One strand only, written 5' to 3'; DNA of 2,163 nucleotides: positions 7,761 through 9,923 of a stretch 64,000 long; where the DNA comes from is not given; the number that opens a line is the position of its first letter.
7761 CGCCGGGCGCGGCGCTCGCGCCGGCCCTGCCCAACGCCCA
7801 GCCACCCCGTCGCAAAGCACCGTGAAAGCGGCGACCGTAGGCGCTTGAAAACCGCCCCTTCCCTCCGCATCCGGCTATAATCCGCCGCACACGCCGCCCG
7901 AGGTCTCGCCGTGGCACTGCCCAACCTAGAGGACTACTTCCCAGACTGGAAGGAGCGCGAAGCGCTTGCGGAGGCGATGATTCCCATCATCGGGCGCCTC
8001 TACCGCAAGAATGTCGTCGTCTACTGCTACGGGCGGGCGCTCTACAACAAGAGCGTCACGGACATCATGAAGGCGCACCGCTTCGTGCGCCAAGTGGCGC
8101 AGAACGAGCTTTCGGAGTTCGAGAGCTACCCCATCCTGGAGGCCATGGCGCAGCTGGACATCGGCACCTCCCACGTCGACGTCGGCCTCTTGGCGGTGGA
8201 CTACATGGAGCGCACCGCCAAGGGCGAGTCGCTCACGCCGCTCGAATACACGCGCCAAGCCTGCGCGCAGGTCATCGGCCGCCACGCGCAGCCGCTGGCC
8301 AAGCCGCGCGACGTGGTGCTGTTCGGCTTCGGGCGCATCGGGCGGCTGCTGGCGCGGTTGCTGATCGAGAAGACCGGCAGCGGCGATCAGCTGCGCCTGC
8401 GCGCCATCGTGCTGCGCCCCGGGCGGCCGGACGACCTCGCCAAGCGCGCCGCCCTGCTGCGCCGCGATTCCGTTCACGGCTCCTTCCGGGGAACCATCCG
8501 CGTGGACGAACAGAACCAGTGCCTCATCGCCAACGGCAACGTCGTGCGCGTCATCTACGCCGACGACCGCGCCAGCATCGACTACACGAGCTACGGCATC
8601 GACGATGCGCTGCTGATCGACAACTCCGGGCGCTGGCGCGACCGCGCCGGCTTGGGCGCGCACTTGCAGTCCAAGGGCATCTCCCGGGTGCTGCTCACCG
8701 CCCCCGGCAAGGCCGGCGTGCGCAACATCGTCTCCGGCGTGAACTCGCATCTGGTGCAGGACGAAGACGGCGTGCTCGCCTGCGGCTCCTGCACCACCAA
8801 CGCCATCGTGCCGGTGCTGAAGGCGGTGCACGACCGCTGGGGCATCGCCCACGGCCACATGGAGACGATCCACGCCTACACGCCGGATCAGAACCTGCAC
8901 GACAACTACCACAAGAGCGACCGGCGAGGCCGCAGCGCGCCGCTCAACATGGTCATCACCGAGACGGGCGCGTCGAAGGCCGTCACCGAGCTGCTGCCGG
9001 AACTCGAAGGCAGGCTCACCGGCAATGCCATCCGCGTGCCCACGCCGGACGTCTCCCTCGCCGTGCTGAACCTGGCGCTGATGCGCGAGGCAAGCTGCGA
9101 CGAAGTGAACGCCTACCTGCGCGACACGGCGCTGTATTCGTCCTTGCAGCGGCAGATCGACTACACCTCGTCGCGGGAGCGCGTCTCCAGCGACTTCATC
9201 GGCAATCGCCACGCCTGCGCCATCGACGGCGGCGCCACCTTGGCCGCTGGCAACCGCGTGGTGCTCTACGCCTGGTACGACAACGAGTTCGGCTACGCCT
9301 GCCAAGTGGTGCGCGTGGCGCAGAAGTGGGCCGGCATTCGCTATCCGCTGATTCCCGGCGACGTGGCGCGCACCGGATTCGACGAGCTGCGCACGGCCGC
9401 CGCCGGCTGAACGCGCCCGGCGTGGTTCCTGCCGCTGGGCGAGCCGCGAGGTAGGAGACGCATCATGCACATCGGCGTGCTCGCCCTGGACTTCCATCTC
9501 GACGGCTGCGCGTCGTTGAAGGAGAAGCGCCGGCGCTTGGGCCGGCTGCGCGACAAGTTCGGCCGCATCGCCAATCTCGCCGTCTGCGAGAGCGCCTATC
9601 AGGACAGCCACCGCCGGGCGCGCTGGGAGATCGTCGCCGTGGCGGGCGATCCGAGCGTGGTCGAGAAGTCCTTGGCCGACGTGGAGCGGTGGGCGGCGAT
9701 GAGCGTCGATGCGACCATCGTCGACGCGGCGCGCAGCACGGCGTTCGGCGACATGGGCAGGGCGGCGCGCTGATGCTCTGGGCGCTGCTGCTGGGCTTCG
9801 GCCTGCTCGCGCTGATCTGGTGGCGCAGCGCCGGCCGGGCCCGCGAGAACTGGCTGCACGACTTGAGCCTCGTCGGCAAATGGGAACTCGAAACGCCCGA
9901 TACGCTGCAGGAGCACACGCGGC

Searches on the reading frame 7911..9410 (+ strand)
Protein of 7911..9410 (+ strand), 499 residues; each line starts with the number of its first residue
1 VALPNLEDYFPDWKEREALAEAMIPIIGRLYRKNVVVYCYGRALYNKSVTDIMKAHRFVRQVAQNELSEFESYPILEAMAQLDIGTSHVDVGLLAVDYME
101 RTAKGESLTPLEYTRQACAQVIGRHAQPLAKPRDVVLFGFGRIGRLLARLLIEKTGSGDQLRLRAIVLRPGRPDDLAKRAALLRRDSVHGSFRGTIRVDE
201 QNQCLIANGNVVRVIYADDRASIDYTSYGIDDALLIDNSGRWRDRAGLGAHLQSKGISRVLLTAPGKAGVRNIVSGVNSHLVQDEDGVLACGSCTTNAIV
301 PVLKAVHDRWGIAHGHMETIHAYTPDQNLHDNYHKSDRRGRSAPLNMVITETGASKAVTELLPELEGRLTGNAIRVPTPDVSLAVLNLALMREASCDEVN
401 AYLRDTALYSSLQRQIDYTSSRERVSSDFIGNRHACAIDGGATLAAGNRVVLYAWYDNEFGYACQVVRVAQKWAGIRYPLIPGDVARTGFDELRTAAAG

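Call 59: search_protein_families(library=pfam, proteins=[window:7911-9410:+], max_evalue=0.0001)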
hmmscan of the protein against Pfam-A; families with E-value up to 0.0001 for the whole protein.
window:7911-9410:+ (499 aa): 2 families
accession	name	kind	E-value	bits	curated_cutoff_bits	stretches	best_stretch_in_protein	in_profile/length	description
PF02800.25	Gp_dh_C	-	2.2e-41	141.5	24.4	1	299-456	1-158/158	Glyceraldehyde 3-phosphate dehydrogenase, C-terminal domain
PF00044.30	Gp_dh_N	-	6.6e-16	58.9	31.7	1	134-244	2-100/101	Glyceraldehyde 3-phosphate dehydrogenase, NAD binding domain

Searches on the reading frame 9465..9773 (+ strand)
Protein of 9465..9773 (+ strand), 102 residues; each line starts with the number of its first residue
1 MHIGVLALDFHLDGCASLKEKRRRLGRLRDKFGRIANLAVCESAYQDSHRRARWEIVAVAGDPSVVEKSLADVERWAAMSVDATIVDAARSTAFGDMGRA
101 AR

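Call 59: search_protein_families(library=pfam, proteins=[window:9465-9773:+], max_evalue=0.0001)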
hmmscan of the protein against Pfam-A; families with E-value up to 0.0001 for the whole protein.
window:9465-9773:+ (102 aa): 1 family
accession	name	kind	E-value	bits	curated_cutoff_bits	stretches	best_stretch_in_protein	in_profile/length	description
PF04456.17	DUF503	-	4e-20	71.9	22.4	1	3-88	1-86/88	Protein of unknown function (DUF503)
